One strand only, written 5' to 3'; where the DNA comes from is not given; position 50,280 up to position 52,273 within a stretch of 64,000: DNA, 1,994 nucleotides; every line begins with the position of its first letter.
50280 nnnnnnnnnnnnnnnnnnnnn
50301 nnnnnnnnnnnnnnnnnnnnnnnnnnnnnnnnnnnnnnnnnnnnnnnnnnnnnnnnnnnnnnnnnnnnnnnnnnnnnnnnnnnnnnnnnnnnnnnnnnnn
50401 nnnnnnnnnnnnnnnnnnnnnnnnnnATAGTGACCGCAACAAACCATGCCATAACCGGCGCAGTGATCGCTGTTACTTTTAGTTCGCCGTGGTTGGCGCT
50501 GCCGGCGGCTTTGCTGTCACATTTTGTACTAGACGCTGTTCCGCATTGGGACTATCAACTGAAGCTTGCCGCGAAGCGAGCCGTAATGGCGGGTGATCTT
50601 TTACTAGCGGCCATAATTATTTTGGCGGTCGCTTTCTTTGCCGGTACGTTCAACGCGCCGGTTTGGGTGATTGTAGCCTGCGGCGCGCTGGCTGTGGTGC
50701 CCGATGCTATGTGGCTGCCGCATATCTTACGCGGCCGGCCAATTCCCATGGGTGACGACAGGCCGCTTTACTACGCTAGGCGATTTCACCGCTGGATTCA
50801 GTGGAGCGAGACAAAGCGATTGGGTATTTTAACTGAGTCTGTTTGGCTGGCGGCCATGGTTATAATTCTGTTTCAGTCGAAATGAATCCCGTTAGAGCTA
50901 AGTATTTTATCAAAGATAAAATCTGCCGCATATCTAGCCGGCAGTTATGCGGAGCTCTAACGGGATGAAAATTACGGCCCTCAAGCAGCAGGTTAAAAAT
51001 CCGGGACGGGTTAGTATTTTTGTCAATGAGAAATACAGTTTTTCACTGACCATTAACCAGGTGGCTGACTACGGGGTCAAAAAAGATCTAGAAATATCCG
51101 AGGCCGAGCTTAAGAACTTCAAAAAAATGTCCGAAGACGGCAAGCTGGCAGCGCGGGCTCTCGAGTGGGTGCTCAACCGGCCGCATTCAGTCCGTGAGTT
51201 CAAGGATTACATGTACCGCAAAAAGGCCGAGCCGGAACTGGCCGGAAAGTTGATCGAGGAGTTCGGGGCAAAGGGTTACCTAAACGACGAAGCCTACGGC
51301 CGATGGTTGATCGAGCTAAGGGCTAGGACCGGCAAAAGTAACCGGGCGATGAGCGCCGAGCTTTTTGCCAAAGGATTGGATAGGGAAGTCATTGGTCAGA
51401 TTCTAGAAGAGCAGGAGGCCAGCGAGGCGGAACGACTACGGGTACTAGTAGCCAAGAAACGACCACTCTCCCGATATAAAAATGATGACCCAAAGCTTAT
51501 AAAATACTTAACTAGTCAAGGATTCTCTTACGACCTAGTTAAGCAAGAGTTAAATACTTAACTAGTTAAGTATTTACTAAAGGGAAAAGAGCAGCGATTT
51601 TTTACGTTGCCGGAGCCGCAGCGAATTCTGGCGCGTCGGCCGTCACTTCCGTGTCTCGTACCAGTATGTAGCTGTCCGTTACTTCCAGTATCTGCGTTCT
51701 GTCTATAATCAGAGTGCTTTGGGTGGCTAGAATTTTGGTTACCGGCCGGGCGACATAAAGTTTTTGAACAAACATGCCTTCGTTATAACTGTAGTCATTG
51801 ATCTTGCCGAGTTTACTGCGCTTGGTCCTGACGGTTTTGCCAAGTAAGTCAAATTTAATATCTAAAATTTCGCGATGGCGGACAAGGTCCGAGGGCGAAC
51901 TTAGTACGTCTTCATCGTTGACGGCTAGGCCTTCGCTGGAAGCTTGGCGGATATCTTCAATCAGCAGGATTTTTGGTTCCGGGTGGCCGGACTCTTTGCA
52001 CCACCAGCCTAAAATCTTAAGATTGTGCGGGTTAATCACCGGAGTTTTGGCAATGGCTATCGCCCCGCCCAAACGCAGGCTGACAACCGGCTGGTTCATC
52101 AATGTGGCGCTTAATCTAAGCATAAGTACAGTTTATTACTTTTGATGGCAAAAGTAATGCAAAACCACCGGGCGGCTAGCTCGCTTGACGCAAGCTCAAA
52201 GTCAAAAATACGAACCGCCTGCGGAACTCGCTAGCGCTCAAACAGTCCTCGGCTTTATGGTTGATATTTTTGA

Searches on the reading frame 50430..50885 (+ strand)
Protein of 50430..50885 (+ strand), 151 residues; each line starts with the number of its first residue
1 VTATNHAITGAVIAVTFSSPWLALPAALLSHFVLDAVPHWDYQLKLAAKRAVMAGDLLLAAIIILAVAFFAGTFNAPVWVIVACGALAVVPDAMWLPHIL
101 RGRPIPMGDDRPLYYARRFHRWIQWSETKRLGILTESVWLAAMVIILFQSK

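Call 5: search_protein_families(library=pfam, proteins=[window:50430-50885:+], max_evalue=1)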
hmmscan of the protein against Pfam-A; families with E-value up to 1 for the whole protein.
window:50430-50885:+ (151 aa): 2 families
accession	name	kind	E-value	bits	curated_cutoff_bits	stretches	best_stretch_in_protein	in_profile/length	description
PF03137.26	OATP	-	0.053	12.3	25.8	1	55-103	44-92/545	Organic Anion Transporter Polypeptide (OATP) family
PF00487.30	FA_desaturase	-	0.46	10.6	29.7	1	26-122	109-206/253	Fatty acid desaturase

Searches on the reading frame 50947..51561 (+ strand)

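Call 5: search_protein_families(library=pfam, proteins=[window:50947-51561:+], max_evalue=1)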
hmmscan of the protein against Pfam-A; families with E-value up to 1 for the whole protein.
window:50947-51561:+ (204 aa): 4 families
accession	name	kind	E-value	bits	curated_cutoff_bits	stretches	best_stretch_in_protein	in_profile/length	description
PF02631.22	RecX_HTH2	-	2.7e-06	27.9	26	1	113-151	1-40/42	RecX, second three-helix domain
PF21982.2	RecX_HTH1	-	0.016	15.7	26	1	71-104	5-38/40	RecX, first three-helix domain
PF21981.2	RecX_HTH3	-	0.031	14.9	26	1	161-200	4-46/48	RecX, third three-helix domain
PF05703.16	Auxin_canalis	-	0.18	12.1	24.8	1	31-141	38-152/267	Auxin canalisation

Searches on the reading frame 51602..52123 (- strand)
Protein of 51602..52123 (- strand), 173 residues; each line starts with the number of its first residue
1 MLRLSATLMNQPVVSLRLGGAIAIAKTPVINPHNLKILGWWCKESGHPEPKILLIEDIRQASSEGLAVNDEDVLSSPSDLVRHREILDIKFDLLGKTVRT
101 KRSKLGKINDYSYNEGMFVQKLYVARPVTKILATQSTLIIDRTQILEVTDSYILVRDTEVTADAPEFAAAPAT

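Call 5: search_protein_families(library=pfam, proteins=[window:51602-52123:-], max_evalue=1)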
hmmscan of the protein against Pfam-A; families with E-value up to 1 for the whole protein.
window:51602-52123:- (173 aa): 0 families

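Call 8: search_protein_families(library=ncbifam, proteins=[window:51602-52123:-], max_evalue=1)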
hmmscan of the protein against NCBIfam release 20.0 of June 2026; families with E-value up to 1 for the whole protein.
window:51602-52123:- (173 aa): 0 families

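Call 25: find_related_loci(query=window:51602-52120:-, collection=genome_contigs, flank=10000)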
Query window:51602-52120:- (172 aa) in genome_contigs; peptide patterns used: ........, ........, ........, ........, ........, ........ (x = any residue, [..] = any of these).
218 stretches matched a pattern; 5 encode a relative of the query (tblastn E <= 1e-3); 5 distinct loci.
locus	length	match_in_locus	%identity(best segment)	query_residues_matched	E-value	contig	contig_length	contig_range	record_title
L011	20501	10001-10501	66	1-167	2e-74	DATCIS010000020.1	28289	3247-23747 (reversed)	MAG TPA_asm: Candidatus Saccharimonadales bacterium isolate SMAG_U7865 k141_3067343, whole genome shotgun sequence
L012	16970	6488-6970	70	1-161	2e-74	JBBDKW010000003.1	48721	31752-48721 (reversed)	MAG: Candidatus Saccharimonadales bacterium isolate LejiaA_2_49_12 Lejia_A_1210_length_48721_cov_7, whole genome shotgun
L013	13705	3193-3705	64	1-171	2e-72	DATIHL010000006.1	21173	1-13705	MAG TPA_asm: Candidatus Saccharimonadales bacterium isolate SMAG_U15637 k141_557970, whole genome shotgun sequence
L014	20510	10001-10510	65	1-171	1e-71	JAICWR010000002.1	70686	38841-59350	MAG: Candidatus Saccharibacteria bacterium isolate LS_FP_2_bin.57 k141_3053209_length_70686_cov_15.8677, whole genome sh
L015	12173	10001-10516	45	1-170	2e-41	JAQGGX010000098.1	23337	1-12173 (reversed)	MAG: Candidatus Saccharibacteria bacterium isolate RYN_418 scaffold_2341588, whole genome shotgun sequence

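Call 28: find_related_loci(query=window:51602-52120:-, collection=metagenome_contigs, flank=4000)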
Query window:51602-52120:- (172 aa) in metagenome_contigs; peptide patterns used: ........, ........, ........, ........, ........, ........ (x = any residue, [..] = any of these).
274 stretches matched a pattern; 15 encode a relative of the query (tblastn E <= 1e-3); 15 distinct loci.
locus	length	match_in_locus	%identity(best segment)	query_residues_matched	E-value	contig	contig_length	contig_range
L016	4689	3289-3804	90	1-172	5e-104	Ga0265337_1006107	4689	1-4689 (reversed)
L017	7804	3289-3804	90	1-172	7e-104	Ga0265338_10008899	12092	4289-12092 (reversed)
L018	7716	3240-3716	89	1-159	5e-95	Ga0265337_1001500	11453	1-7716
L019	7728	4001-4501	66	1-167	2e-74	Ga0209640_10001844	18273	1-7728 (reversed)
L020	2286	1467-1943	66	9-169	5e-73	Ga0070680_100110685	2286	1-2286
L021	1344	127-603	66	11-171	2e-74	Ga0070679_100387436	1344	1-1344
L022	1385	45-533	63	9-171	2e-73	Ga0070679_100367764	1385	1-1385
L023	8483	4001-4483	63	9-171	3e-69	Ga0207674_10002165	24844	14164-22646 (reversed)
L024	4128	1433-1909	64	11-171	2e-68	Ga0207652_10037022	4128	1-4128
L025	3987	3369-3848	66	1-161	4e-68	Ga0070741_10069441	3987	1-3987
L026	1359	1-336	73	63-170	3e-52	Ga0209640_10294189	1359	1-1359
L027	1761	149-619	52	1-156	4e-49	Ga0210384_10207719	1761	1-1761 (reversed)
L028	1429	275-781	48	1-172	2e-47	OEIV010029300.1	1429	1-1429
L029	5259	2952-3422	36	1-155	2e-24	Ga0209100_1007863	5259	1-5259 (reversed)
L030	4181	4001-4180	56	9-70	1e-19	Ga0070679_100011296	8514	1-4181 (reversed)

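Call 39: find_homologous_proteins(query=L017:2719-3123:-, max_evalue=0.01)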
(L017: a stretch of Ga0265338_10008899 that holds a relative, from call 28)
Query L017:2719-3123:- (135 aa): 1 proteins with E <= 0.01 among 145 candidates.
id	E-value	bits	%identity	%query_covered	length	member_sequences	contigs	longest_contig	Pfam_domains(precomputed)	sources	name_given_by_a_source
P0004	9.5e-83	293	100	100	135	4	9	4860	-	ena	-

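Call 40: find_encoding_contigs(protein=window:51602-52123:-, flank=4000, max_places=10)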
Protein window:51602-52123:- (173 aa): 19 contigs read that carry it; 9 places shown.
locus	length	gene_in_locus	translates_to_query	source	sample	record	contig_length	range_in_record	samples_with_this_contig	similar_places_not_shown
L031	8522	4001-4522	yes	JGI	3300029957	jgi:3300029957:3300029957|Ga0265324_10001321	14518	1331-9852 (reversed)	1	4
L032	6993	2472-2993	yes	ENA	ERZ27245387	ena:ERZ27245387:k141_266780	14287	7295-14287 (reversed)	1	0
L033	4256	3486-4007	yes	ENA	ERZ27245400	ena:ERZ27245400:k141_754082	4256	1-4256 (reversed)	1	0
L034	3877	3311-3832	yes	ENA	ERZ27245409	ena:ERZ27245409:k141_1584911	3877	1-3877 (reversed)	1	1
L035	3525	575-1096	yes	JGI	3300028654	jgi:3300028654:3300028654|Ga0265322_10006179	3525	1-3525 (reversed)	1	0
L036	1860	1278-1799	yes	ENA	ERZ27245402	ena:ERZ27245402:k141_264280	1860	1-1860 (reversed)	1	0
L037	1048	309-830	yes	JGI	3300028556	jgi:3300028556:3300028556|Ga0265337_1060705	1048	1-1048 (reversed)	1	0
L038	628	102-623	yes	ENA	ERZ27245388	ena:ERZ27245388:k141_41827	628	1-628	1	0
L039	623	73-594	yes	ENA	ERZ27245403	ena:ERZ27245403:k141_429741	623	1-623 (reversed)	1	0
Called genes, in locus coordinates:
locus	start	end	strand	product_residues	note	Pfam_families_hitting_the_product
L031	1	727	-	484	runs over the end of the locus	PF12072:RNase_Y_N, PF13083:KH_KhpA-B (faint), PF00013:KH_1 (weak), PF22891:KH_PNO1_2nd (weak), PF01966:HD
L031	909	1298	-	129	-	PF00814:TsaD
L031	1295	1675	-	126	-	PF02367:TsaE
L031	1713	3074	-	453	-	PF00932:LTD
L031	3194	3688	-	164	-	-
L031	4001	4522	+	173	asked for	-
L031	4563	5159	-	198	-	PF27462:RecX_N, PF02631:RecX_HTH2 (weak)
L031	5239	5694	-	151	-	-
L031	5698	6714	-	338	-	PF00154:RecA_N, PF08423:Rad51, PF13481:AAA_25 (weak), PF06745:ATPase (weak), PF27531:MT3502_N (weak), PF21096:RecA_C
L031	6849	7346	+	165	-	-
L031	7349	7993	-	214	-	PF03703:bPH_2 (weak)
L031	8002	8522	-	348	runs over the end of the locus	PF01078:Mg_chelatase (faint), PF05496:RuvB_N, PF13191:AAA_16 (faint), PF00004:AAA, PF07728:AAA_5, PF17864:AAA_lid_4, PF05491:WHD_RuvB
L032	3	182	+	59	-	?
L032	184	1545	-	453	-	PF00932:LTD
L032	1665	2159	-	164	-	-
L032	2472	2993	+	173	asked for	-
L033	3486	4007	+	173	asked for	-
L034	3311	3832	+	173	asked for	-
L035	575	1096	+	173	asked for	-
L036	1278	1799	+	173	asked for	-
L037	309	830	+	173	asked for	-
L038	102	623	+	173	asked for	-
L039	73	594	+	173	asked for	-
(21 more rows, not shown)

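Call 44: find_homologous_proteins(query=window:51602-52120:-, max_evalue=1e-40)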
Query window:51602-52120:- (172 aa): 591 proteins with E <= 1e-40 among 652 candidates; the best 120 are listed.
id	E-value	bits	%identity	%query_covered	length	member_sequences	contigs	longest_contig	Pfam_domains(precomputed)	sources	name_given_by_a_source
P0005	9.8e-106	369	100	100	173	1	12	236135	-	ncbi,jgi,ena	-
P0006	1.8e-90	319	89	97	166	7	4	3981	-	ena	-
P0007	8.5e-79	281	73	93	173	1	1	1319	-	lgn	-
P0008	3.3e-72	260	70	99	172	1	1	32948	-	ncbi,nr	ncbi:MAG TPA: hypothetical protein VG964_02515 [Candidatus Saccharimonadales bacterium]|nr:hypotheti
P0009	3.3e-71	256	71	92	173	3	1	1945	-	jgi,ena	-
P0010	7.3e-70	252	66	99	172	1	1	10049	-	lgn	-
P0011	9.3e-70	252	67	97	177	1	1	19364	-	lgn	-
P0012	2.1e-69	250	65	99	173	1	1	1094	-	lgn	-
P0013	3.1e-69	250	68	99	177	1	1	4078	-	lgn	-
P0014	3.2e-69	250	68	98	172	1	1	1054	-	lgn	-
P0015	3.5e-69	250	68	99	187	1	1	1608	-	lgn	-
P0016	5.3e-69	249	67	99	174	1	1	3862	-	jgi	jgi:hypothetical protein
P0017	5.8e-69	249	68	99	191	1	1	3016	-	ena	-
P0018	6.6e-69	249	67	98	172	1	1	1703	-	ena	-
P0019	6.8e-69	249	62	96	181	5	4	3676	-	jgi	jgi:hypothetical protein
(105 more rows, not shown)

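Call 45: list_cluster_members(proteins=[P0006, P0005, P0007])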
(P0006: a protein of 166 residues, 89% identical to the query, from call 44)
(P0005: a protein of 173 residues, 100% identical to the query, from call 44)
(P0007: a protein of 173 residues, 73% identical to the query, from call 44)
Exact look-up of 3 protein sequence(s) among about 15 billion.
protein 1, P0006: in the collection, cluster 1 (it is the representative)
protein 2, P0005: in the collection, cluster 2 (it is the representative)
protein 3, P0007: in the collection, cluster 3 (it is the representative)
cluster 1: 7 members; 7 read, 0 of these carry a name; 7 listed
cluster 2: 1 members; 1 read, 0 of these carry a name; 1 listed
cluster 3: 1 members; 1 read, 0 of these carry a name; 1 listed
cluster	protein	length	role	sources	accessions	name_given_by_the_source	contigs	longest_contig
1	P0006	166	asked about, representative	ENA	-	-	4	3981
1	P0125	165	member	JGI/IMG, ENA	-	-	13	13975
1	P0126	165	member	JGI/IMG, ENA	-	-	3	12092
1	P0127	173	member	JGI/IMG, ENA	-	-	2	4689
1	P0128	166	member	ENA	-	-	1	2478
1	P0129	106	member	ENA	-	-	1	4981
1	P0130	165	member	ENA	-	-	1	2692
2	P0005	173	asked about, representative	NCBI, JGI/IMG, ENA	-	-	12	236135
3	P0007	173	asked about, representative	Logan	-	-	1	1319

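Call 46: find_encoding_contigs(protein=P0006, flank=4000, max_places=10)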
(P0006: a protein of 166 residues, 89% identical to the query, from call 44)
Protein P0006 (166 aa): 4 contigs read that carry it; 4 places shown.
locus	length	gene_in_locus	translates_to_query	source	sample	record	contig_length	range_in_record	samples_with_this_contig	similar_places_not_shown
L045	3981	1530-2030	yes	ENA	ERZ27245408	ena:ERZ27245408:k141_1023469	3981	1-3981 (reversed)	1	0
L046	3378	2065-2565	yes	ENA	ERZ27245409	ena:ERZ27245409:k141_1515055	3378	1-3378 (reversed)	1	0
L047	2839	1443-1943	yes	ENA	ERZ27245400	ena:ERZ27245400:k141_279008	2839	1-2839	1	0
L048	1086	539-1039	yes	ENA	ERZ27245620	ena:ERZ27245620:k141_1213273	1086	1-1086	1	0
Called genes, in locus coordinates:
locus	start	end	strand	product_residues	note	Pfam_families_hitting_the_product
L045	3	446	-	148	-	?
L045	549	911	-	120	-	-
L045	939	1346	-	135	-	-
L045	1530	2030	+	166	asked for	-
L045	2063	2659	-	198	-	PF27462:RecX_N, PF21982:RecX_HTH1 (weak), PF02631:RecX_HTH2 (weak)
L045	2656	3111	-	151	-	-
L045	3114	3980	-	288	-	?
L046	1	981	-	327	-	?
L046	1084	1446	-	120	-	-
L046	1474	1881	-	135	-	-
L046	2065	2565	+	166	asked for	-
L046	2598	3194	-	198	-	PF27462:RecX_N, PF21982:RecX_HTH1 (weak), PF02631:RecX_HTH2 (weak)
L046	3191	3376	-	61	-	?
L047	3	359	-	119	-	?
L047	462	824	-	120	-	-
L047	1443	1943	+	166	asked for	-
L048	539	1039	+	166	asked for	-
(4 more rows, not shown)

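Call 47: find_encoding_contigs(protein=P0007, flank=4000, max_places=5)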
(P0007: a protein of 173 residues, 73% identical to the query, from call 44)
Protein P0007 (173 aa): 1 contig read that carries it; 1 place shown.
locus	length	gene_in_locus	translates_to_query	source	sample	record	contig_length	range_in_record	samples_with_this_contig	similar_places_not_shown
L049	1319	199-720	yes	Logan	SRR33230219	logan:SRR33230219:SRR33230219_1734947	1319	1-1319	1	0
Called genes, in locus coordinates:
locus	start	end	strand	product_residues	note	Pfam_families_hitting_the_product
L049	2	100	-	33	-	?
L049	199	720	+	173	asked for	-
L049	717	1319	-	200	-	?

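Call 48: find_encoding_contigs(protein=P0125, flank=3000, max_places=10)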
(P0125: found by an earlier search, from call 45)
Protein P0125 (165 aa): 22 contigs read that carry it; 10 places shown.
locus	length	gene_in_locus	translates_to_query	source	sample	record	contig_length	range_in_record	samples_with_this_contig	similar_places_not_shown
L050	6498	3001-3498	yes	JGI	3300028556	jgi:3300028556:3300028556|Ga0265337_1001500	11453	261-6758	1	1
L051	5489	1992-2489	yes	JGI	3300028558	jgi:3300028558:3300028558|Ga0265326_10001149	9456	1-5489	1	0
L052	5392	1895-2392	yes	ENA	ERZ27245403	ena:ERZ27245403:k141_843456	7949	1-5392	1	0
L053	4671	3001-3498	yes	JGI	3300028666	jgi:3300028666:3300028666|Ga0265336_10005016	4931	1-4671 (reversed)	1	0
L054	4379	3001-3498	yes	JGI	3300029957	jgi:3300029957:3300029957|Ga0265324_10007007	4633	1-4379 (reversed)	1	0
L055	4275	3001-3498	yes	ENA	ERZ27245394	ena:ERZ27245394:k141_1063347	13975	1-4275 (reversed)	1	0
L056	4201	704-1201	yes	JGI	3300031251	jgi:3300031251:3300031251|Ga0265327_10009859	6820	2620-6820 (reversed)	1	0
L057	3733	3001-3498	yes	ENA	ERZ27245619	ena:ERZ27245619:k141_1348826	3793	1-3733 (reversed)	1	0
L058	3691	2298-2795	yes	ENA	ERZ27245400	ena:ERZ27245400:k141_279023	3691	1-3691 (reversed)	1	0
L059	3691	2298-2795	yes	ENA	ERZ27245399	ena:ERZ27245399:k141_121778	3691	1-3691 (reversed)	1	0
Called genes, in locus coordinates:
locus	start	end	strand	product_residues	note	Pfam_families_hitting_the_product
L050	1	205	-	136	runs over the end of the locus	PF00814:TsaD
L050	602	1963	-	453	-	PF00932:LTD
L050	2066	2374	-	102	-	-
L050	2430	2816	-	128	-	-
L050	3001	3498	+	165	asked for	-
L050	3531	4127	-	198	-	PF27462:RecX_N, PF02631:RecX_HTH2 (weak)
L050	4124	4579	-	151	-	-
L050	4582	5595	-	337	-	PF00154:RecA_N, PF08423:Rad51, PF13481:AAA_25 (weak), PF06745:ATPase (weak), PF27531:MT3502_N (weak), PF21096:RecA_C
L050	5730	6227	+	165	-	-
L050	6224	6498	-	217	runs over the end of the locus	PF03703:bPH_2 (weak)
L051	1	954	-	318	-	?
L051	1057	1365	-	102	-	-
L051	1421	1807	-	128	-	-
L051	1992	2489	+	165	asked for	-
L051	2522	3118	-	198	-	PF27462:RecX_N, PF02631:RecX_HTH2 (weak)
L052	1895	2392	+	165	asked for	-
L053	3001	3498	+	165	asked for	-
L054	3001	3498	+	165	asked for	-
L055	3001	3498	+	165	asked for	-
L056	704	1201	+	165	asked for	-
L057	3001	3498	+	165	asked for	-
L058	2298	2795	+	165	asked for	-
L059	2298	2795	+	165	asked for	-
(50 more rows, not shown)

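Call 49: find_encoding_contigs(protein=P0128, flank=3000, max_places=5)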
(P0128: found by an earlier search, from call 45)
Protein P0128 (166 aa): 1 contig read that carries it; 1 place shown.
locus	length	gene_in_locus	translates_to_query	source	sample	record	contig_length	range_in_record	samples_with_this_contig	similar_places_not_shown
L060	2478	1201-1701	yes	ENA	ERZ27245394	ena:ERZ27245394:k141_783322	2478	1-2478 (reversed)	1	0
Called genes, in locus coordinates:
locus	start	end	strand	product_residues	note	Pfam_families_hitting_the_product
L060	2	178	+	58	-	?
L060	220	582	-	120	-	-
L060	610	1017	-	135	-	-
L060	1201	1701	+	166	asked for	-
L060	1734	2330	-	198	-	PF27462:RecX_N, PF21982:RecX_HTH1 (weak), PF02631:RecX_HTH2 (weak)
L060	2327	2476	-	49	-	?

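Call 50: find_encoding_contigs(protein=P0130, flank=3000, max_places=5)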
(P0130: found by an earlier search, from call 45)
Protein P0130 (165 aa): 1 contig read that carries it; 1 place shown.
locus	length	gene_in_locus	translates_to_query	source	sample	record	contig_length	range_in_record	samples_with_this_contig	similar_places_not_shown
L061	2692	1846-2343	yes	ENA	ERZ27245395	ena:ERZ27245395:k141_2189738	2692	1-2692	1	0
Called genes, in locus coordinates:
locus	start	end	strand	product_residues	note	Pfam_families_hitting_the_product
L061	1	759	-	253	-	?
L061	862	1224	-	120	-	-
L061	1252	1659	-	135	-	-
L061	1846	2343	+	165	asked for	-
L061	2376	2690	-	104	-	?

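Call 51: search_protein_families(library=pfam, proteins=[L017:2716-3123:-, L017:2326-2688:-, L018:2690-3076:-, L018:2326-2634:-], max_evalue=1)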
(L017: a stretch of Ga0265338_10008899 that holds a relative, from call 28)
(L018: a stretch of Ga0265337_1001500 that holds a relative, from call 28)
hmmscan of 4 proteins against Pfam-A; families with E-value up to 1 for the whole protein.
L017:2716-3123:- (135 aa): 3 families
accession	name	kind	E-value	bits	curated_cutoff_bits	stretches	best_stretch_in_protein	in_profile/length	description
PF02405.21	MlaE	-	0.073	13.1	22.5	0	8-52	110-154/212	Permease MlaE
PF05101.18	VirB3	-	0.082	13.7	23.9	1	8-72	15-58/84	Type IV secretory pathway, VirB3-like protein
PF06365.17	CD34_antigen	-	0.3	11.5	26.3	1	92-129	105-140/204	CD34/Podocalyxin family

L017:2326-2688:- (120 aa): 1 family
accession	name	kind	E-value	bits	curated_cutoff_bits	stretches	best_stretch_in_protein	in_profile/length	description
PF20563.3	DUF6773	-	0.12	12.7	27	1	16-99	55-145/163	Family of unknown function (DUF6773)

L018:2690-3076:- (128 aa): 8 families
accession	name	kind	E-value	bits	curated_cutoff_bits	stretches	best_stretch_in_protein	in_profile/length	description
PF05569.17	Peptidase_M56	-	0.0081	15.8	31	1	74-124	87-137/296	BlaR1 peptidase M56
PF13273.12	DUF4064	-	0.017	15.8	32.1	1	43-113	8-77/102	Protein of unknown function (DUF4064)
PF06691.16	DUF1189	-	0.088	12.7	28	1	87-124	162-199/244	Protein of unknown function (DUF1189)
PF20485.3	DUF6724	-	0.097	12.9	27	1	97-122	19-43/64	Family of unknown function (DUF6724)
PF06687.17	SUR7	-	0.2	11.7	29.6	1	13-98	119-194/201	SUR7/PalI family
PF14316.11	DUF4381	-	0.23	12.2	27.2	0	6-37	16-47/145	Domain of unknown function (DUF4381)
PF11992.13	TgpA_N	-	0.24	10.8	30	1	4-98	12-95/333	TgpA N-terminal domain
PF10066.14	DUF2304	-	0.84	10.4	25.5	0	15-57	5-47/106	Uncharacterized conserved protein (DUF2304)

L018:2326-2634:- (102 aa): 1 family
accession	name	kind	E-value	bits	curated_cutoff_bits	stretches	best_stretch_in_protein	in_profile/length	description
PF09534.15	Trp_oprn_chp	-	0.13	12.6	29.6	1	6-101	44-140/180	Tryptophan-associated transmembrane protein (Trp_oprn_chp)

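Call 52: search_protein_families(library=phrogs, proteins=[L017:2716-3123:-, L017:2326-2688:-, L018:2690-3076:-, L018:2326-2634:-], max_evalue=1)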
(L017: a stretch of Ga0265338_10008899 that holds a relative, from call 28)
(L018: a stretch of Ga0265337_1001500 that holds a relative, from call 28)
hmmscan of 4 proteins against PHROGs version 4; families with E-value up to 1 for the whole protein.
L017:2716-3123:- (135 aa): 0 families

L017:2326-2688:- (120 aa): 2 families
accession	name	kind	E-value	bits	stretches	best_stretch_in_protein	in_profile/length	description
phrog_1298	-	tail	2.4e-05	25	1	2-87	46-130/163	minor tail protein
phrog_3535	-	unknown function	0.14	13.4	1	59-84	58-83/116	-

L018:2690-3076:- (128 aa): 1 family
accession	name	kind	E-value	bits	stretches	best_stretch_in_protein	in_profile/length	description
phrog_21324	-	unknown function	0.062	14.5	1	17-82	6-69/75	-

L018:2326-2634:- (102 aa): 1 family
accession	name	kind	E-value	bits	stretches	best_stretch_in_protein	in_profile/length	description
phrog_36830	-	unknown function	0.35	12.2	1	29-53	53-77/79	-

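Call 53: search_protein_families(library=padloc, proteins=[L017:2716-3123:-, L017:2326-2688:-, L018:2690-3076:-, L018:2326-2634:-], max_evalue=1)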
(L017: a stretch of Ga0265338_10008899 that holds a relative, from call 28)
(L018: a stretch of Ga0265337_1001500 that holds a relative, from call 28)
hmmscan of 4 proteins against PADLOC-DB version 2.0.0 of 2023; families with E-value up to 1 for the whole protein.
L017:2716-3123:- (135 aa): 0 families

L017:2326-2688:- (120 aa): 0 families

L018:2690-3076:- (128 aa): 1 family
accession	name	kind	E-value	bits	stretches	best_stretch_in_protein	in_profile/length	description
PDLC02978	2TM-TIR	-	0.14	10.5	1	80-128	58-106/124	-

L018:2326-2634:- (102 aa): 0 families

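Call 56: search_dna_similar(query=L017:2326-2688:-, collection=phages, mode=protein, max_evalue=1, max_rows=10)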
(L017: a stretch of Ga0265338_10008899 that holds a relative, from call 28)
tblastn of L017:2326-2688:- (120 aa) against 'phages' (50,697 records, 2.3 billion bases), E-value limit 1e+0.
No match.
